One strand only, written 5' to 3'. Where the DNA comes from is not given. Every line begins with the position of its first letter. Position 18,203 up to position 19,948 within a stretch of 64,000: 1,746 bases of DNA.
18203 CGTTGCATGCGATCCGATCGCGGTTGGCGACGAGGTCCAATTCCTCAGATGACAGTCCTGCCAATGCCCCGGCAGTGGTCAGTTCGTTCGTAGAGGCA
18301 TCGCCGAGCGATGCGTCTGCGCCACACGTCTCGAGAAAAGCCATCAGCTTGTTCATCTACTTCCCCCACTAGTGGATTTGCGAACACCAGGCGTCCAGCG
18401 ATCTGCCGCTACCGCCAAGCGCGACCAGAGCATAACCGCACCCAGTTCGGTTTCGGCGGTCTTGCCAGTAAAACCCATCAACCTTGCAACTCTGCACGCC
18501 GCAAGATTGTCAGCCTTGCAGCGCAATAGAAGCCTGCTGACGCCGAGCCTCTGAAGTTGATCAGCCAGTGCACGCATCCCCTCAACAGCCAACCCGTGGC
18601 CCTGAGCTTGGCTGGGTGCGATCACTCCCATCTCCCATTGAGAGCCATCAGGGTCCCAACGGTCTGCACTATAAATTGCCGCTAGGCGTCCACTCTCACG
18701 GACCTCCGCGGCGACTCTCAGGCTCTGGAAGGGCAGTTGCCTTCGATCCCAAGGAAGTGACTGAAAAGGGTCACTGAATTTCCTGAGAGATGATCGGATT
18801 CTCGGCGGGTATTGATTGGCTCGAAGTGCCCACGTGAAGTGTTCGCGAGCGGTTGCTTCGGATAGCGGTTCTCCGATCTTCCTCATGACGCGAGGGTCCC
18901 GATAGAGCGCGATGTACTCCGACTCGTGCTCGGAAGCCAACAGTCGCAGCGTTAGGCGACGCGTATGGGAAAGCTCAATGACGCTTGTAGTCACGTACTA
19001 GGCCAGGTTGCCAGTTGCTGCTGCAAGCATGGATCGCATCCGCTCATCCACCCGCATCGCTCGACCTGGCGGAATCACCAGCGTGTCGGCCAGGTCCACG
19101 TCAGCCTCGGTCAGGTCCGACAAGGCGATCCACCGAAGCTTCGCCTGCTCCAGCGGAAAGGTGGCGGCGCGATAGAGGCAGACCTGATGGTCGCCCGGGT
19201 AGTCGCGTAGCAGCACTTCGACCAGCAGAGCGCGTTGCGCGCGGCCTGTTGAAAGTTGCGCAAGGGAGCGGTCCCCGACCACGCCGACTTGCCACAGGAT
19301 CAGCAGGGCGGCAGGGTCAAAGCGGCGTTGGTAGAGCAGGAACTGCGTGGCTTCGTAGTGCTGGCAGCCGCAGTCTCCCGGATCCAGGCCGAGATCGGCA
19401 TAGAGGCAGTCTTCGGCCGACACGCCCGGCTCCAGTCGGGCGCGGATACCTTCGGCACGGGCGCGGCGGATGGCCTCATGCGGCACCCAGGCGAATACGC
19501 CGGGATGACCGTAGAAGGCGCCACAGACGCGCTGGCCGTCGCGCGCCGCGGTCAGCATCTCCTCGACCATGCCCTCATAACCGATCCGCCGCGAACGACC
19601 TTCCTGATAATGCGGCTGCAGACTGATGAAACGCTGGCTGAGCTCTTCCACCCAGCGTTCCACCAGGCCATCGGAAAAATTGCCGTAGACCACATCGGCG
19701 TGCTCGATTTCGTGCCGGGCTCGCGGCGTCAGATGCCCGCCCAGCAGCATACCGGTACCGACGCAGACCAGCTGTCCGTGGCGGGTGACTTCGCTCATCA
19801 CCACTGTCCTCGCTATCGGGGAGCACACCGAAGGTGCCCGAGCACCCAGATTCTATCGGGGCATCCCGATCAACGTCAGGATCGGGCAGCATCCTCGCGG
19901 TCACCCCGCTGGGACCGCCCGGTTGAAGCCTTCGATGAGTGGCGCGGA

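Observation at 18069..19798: Compact split-borosin-like RiPP operon: peptide backbone alpha-N-methyltransferase, GNAT, 95-aa precursor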

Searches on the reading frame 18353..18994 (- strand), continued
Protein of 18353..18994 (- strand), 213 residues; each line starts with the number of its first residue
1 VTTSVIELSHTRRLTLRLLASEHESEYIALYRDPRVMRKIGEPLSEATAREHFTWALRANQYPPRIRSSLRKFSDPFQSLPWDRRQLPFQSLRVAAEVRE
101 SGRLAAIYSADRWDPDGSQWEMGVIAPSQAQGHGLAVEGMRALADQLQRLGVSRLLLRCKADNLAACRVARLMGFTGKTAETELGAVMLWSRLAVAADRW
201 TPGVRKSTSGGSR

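Call 71: find_encoding_contigs(protein=P0034, flank=4000, max_places=2)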
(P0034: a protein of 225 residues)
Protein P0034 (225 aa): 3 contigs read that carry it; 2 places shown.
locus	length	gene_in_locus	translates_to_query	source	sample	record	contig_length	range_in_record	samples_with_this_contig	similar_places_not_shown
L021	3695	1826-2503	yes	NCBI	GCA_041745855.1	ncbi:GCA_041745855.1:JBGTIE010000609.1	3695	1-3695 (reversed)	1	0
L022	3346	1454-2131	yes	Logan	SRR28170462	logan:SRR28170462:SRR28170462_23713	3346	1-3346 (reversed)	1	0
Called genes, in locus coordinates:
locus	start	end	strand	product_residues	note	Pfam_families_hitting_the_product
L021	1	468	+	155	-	?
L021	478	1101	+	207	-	PF13302:Acetyltransf_3, PF00583:Acetyltransf_1 (faint)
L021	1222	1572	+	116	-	-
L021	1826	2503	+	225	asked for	PF13302:Acetyltransf_3, PF00583:Acetyltransf_1 (weak)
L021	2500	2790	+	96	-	-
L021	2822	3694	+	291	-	?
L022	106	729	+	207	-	PF13302:Acetyltransf_3, PF00583:Acetyltransf_1 (faint)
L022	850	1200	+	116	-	-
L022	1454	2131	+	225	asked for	PF13302:Acetyltransf_3, PF00583:Acetyltransf_1 (weak)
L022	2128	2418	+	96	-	-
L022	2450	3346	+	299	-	?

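Call 72: find_encoding_contigs(protein=P0040, flank=4000, max_places=2)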
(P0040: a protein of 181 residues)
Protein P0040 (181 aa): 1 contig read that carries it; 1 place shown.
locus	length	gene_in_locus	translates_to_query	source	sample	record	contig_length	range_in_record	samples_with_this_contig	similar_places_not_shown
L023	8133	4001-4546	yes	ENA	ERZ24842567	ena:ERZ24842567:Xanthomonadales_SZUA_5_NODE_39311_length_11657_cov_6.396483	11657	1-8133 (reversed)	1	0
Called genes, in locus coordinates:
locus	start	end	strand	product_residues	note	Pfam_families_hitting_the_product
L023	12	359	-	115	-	PF08274:Zn_Ribbon_YjdM, PF03831:YjdM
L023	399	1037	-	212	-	-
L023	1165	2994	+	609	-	PF00005:ABC_tran, PF02463:SMC_N (faint), PF13304:AAA_21 (faint)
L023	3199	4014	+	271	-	PF00590:TP_methylase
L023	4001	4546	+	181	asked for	PF13302:Acetyltransf_3, PF00583:Acetyltransf_1 (weak)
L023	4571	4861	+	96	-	-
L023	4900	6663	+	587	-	PF00990:GGDEF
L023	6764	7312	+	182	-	PF07152:YaeQ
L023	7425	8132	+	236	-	?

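Call 73: find_encoding_contigs(protein=P0045, flank=3500, max_places=2)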
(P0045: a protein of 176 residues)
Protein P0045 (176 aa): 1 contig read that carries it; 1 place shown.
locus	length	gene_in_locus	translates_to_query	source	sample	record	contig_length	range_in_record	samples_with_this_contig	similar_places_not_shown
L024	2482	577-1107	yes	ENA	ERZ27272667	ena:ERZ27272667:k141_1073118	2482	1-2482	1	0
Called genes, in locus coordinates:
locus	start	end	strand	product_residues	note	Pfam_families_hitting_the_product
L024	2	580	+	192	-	?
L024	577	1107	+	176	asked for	PF13302:Acetyltransf_3, PF00583:Acetyltransf_1 (weak)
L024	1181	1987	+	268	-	PF00590:TP_methylase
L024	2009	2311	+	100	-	-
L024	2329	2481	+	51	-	?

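Call 74: find_encoding_contigs(protein=P0043, flank=3500, max_places=2)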
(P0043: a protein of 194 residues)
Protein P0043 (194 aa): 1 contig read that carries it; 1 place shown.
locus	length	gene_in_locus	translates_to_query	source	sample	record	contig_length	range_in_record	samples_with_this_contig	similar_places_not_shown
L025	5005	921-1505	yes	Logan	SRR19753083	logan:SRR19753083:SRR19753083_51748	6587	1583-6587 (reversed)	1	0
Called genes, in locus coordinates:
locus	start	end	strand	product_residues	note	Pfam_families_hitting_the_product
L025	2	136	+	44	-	?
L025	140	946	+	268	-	PF00590:TP_methylase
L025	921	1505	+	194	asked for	PF13302:Acetyltransf_3, PF00583:Acetyltransf_1 (weak), PF13508:Acetyltransf_7 (faint)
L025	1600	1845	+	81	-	-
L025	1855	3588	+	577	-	PF00990:GGDEF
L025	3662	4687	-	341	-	PF08240:ADH_N, PF16912:Glu_dehyd_C, PF00107:ADH_zinc_N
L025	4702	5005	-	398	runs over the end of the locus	PF00155:Aminotran_1_2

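Call 75: find_encoding_contigs(protein=P0086, flank=3500, max_places=2)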
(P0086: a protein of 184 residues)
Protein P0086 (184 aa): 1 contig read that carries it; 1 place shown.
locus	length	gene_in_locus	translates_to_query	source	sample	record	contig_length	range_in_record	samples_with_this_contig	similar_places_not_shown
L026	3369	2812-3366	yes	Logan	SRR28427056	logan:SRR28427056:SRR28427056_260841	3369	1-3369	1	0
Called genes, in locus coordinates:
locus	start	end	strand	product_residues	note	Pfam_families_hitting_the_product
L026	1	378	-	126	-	?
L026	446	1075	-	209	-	PF01728:FtsJ, PF13847:Methyltransf_31 (faint)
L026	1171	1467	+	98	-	PF01985:CRS1_YhbY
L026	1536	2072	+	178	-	PF00026:Asp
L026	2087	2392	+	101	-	-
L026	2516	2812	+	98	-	-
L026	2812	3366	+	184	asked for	PF13302:Acetyltransf_3, PF13420:Acetyltransf_4 (weak)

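Call 76: find_encoding_contigs(protein=P0170, flank=3500, max_places=2)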
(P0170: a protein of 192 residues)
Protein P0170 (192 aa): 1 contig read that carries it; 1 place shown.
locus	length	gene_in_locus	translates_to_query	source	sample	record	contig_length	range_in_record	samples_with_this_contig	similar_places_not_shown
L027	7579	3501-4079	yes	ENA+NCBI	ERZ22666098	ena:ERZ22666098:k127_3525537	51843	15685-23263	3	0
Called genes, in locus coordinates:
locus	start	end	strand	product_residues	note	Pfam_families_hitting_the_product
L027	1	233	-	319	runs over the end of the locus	PF13417:GST_N_3 (faint), PF13409:GST_N_2, PF00043:GST_C (weak), PF13410:GST_C_2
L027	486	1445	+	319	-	PF04960:Glutaminase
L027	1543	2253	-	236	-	PF01479:S4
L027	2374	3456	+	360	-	PF01263:Aldose_epim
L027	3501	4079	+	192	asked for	PF13302:Acetyltransf_3, PF00583:Acetyltransf_1 (weak)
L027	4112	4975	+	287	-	PF00590:TP_methylase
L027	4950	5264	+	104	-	-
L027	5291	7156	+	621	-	PF00990:GGDEF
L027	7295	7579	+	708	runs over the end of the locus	PF05649:Peptidase_M13_N, PF01431:Peptidase_M13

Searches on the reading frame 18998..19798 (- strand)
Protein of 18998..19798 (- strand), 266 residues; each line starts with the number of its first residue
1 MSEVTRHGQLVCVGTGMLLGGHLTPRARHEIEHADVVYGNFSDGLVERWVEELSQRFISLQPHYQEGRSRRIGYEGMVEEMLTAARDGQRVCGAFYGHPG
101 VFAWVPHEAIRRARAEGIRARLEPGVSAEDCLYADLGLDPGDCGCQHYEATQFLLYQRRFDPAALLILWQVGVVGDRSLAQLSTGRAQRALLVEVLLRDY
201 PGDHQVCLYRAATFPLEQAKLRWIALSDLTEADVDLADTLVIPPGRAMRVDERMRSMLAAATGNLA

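Call 3: search_protein_families(library=pfam, proteins=[window:18998-19798:-], max_evalue=0.1)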
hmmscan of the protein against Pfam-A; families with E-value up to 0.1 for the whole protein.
window:18998-19798:- (266 aa): 1 family
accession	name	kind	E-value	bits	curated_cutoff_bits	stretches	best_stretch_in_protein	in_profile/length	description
PF00590.25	TP_methylase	-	4.4e-23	82.8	27.8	1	10-218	2-202/212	Tetrapyrrole (Corrin/Porphyrin) Methylases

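Call 4: search_protein_families(library=ncbifam, proteins=[window:18998-19798:-], max_evalue=0.1)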
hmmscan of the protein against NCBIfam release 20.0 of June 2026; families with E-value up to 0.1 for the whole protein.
window:18998-19798:- (266 aa): 8 families
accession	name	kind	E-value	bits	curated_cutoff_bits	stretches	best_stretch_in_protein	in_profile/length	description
NF052436.1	YabN_Meth_PPase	exception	5.5e-08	32.2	525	1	14-252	5-228/486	bifunctional methyltransferase/pyrophosphohydrolase YabN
NF007922.1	PRK10637.1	equivalog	1.3e-06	27.7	400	1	6-137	215-342/450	siroheme synthase CysG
NF004648.0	PRK05991.1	equivalog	8.6e-05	22.2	391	1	7-142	2-130/254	precorrin-3B C(17)-methyltransferase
TIGR01466.1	cobJ_cbiH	equivalog_domain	0.00015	21.4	246.35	0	11-137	2-119/239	precorrin-3B C(17)-methyltransferase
TIGR01465.1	cobM_cbiF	equivalog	0.0018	17.6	259.65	1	14-129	5-111/247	precorrin-4 C(11)-methyltransferase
NF004790.0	PRK06136.1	subfamily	0.0049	16.5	198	1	10-128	6-120/250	uroporphyrinogen-III C-methyltransferase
TIGR01469.1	cobA_cysG_Cterm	equivalog_domain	0.0064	16.3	185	1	10-130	3-119/238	uroporphyrinogen-III C-methyltransferase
NF004457.0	PRK05787.1-5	equivalog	0.04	13.1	302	1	9-47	29-65/252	cobalt-precorrin-7 (C(5))-methyltransferase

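Call 5: search_solved_structures(query=window:18998-19798:-, max_evalue=0.01, show_alignments=3)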
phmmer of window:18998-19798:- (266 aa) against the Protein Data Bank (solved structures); distinct sequences matched with E-value up to 0.01: 26.
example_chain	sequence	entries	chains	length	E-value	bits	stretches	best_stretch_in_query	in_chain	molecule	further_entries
7ltc_A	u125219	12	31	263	1.9e-66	227.4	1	8-252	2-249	TP-methylase family protein | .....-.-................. (SonM)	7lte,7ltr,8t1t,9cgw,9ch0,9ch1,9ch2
9ch2_A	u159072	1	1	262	2.1e-66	227.2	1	8-251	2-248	TP-methylase family protein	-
8t1s_A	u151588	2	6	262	2.6e-66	226.9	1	8-252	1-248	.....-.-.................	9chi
7ltf_A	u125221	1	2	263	6e-66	225.7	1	8-252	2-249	TP-methylase family protein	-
7lth_A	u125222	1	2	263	6.6e-66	225.6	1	8-252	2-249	TP-methylase family protein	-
7lts_A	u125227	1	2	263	1e-65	224.9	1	8-252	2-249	TP-methylase family protein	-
6mjf_A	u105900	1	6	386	1.2e-42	149.4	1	3-235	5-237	dbOphM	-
6mjg_A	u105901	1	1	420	1.4e-42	149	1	3-234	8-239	fusion protein of dbOphMA and methylated peptide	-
7twl_A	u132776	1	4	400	9e-40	139.9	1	6-253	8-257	MroMA2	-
7twk_A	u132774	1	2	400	9e-40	139.9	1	6-253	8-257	MroMA1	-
7twk_B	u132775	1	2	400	9e-40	139.9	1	6-253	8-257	MroMA1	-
7twm_A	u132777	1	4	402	9.1e-40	139.9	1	6-253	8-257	MroMCspL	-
5n0o_A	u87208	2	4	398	1.4e-39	139.3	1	4-234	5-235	Peptide N-methyltransferase | peptide N-methyltranferase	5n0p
5n4i_A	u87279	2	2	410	1.5e-39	139.2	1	4-234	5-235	Peptide N-methyltransferase | OphA peptide N-methyltransferase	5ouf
6r00_A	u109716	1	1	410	1.5e-39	139.2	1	4-234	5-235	Peptide N-methyltransferase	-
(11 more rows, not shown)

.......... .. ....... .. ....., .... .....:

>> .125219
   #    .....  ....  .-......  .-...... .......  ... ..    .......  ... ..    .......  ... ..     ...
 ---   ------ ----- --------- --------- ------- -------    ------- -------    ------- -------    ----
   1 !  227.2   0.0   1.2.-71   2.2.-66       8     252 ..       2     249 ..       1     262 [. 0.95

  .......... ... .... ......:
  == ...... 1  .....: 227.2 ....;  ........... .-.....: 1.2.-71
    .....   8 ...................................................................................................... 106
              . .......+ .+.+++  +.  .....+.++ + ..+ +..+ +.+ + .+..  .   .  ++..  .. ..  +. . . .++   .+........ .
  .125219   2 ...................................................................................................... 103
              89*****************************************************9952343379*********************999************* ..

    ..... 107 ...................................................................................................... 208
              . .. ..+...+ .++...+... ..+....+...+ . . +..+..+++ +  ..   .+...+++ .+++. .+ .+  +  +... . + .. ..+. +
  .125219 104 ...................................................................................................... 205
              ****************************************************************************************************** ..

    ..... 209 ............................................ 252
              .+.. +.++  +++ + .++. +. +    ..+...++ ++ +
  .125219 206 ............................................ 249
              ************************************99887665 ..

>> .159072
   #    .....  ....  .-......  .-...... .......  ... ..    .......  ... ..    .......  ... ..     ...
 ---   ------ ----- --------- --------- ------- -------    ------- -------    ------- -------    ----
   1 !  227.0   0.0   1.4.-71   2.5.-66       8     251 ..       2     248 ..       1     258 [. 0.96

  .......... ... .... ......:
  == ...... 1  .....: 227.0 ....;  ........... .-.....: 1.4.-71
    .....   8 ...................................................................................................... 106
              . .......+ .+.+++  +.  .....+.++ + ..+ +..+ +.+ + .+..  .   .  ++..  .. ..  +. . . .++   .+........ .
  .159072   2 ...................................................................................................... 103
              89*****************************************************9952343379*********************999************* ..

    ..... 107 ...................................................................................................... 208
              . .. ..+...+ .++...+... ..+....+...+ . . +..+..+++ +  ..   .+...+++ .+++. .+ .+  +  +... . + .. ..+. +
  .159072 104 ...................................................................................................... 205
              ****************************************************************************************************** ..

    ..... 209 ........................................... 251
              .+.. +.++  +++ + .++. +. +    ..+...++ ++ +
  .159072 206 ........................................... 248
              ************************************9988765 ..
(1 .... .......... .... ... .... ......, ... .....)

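Call 16: find_related_loci(query=window:18998-19798:-, collection=genome_contigs, flank=6000)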
Query window:18998-19798:- (266 aa) in genome_contigs; peptide patterns used: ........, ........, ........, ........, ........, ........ (x = any residue, [..] = any of these).
94 stretches matched a pattern; 8 encode a relative of the query (tblastn E <= 1e-3); 8 distinct loci.
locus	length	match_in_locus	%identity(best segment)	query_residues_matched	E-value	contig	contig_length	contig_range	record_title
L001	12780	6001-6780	85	1-260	9e-151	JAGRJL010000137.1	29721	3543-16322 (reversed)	MAG: Lysobacterales bacterium isolate HKST-UBA245 2014-04-01_1_(paired)_contig_60541, whole genome shotgun sequence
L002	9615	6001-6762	66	5-258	2e-106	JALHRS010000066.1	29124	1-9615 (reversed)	MAG: Lysobacterales bacterium isolate maxbin.218_sub c_000000007014, whole genome shotgun sequence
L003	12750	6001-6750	66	9-258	9e-106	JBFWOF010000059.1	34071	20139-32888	MAG: Lysobacterales bacterium isolate CA_2019_TPBF_13 NODE_7019_length_34071_cov_6.462379_TPBF, whole genome shotgun seq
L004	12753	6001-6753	58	8-258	9e-98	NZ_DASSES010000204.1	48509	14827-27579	MAG: Frateuria sp. isolate SMAG_U984 k141_1253387, whole genome shotgun sequence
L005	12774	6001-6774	58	8-265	1e-96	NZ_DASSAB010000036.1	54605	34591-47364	MAG: Dyella sp. isolate SMAG_U15453 k141_13266416, whole genome shotgun sequence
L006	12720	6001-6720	54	6-245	2e-86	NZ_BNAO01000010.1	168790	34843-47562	Alishewanella longhuensis strain CGMCC 1.7003 sequence10, whole genome shotgun sequence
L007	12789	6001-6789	43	4-266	1e-79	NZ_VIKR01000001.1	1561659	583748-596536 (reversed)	Aliikangiella marina strain GYP-15 Scaffold1_1, whole genome shotgun sequence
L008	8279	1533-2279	45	6-254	2e-65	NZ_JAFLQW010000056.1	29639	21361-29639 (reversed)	Phormidium pseudopriestleyi FRX01 c_000000032627, whole genome shotgun sequence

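Call 55: search_protein_families(library=pfam, proteins=[L007:4554-5861:-], max_evalue=0.001)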
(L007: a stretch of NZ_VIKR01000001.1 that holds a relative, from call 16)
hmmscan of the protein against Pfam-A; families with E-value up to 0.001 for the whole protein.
L007:4554-5861:- (436 aa): 2 families
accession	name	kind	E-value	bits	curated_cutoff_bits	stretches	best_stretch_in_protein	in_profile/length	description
PF00026.29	Asp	-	1.1e-14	55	19.9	2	225-415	149-305/315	Eukaryotic aspartyl protease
PF14541.11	TAXi_C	-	0.00084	19.6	23.9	0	257-407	2-144/161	Xylanase inhibitor C-terminal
